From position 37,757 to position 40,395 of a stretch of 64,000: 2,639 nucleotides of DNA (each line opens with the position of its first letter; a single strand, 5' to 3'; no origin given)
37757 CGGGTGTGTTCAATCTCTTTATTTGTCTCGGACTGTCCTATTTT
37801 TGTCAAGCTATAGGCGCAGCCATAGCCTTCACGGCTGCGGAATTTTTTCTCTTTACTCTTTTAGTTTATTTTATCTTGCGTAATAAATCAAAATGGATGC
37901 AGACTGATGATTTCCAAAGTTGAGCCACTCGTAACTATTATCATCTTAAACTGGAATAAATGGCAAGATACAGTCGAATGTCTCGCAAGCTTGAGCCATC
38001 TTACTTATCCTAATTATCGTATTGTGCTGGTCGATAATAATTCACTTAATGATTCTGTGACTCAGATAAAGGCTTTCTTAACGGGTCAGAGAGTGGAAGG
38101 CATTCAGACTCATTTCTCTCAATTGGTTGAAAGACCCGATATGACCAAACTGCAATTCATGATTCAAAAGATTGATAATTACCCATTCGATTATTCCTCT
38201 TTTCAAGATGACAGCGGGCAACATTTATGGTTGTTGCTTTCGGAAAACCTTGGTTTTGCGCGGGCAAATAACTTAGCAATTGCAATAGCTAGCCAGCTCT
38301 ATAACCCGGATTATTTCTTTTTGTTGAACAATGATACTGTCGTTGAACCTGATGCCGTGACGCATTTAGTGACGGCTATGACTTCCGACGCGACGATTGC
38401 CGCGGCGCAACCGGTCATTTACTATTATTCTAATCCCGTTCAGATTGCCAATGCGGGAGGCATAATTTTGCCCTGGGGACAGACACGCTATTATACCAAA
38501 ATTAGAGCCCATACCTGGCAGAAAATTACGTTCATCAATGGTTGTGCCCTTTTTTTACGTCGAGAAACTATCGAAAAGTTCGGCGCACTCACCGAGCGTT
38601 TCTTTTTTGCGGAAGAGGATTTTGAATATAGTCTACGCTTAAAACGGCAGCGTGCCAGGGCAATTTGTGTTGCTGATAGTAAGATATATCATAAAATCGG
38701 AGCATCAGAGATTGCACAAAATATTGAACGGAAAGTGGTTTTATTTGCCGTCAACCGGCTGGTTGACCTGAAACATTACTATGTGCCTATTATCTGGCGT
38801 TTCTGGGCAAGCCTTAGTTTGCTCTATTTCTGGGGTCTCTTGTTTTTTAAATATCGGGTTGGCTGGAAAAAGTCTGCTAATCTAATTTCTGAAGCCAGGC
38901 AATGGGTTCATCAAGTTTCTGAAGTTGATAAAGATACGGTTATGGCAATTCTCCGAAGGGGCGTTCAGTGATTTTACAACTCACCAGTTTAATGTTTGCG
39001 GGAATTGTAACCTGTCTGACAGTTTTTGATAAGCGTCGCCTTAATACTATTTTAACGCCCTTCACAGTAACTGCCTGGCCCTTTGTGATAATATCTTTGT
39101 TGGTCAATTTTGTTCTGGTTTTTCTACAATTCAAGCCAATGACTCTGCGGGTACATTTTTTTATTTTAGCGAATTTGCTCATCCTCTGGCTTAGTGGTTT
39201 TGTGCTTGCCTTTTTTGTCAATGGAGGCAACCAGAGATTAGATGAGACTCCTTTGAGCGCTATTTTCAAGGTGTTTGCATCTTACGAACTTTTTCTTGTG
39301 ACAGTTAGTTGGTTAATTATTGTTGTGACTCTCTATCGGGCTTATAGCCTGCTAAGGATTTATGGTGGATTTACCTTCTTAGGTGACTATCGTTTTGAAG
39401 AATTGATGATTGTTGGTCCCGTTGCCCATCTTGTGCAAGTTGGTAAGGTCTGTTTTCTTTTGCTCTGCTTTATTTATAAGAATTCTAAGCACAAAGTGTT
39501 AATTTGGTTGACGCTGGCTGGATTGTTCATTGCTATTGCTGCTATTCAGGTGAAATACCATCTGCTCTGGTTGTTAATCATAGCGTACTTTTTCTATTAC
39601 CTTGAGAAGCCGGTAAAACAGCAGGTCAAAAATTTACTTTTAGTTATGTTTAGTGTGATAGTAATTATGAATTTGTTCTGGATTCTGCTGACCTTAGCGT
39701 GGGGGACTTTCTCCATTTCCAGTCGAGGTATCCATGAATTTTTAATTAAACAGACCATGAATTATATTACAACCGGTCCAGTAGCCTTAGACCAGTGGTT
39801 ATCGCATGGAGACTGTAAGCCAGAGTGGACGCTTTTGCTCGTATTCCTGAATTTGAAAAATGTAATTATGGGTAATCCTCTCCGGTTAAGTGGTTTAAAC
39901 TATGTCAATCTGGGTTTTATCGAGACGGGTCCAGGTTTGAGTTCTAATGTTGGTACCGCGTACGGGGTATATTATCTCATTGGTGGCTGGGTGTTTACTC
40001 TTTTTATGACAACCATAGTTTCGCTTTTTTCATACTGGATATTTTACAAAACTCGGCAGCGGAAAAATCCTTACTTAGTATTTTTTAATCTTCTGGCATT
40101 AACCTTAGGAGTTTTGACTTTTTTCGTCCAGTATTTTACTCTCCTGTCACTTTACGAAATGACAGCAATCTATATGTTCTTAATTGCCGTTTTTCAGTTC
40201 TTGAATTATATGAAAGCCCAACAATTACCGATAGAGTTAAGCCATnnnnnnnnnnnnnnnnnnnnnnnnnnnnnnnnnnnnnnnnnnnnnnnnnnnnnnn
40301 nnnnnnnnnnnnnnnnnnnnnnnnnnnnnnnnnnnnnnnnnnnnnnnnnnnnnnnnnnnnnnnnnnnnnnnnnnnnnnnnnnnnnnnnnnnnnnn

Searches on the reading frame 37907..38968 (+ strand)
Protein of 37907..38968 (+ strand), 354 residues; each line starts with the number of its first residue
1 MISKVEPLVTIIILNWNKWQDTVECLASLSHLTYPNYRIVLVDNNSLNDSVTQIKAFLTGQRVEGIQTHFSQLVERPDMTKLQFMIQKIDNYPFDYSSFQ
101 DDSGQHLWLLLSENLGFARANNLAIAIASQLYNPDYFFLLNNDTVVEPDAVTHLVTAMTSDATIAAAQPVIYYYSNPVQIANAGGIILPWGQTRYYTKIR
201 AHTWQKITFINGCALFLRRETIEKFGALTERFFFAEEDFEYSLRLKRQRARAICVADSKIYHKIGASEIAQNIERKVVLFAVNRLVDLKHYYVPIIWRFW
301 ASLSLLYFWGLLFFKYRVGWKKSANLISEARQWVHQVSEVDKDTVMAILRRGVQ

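Call 32: search_protein_families(library=pfam, proteins=[window:37907-38968:+], max_evalue=0.0001)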
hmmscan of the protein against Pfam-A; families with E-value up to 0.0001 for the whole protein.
window:37907-38968:+ (354 aa): 3 families
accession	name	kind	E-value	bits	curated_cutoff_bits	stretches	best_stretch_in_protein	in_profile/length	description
PF00535.33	Glycos_transf_2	-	6.7e-18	65.6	23.3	2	111-224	60-166/168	Glycosyl transferase family 2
PF13632.12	Glyco_trans_2_3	-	3.6e-09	37.2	27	1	137-309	2-174/198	Glycosyl transferase family group 2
PF13641.12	Glyco_tranf_2_3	-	1.2e-08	35.8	27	1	106-265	59-214/230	Glycosyltransferase like family 2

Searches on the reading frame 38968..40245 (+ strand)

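Call 32: search_protein_families(library=pfam, proteins=[window:38968-40245:+], max_evalue=0.0001)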
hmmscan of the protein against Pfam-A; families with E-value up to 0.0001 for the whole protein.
window:38968-40245:+ (426 aa): 1 family
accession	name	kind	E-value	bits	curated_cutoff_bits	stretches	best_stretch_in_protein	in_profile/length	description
PF19863.4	DUF6337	-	3.8e-27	95.9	25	1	61-408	8-346/353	Family of unknown function (DUF6337)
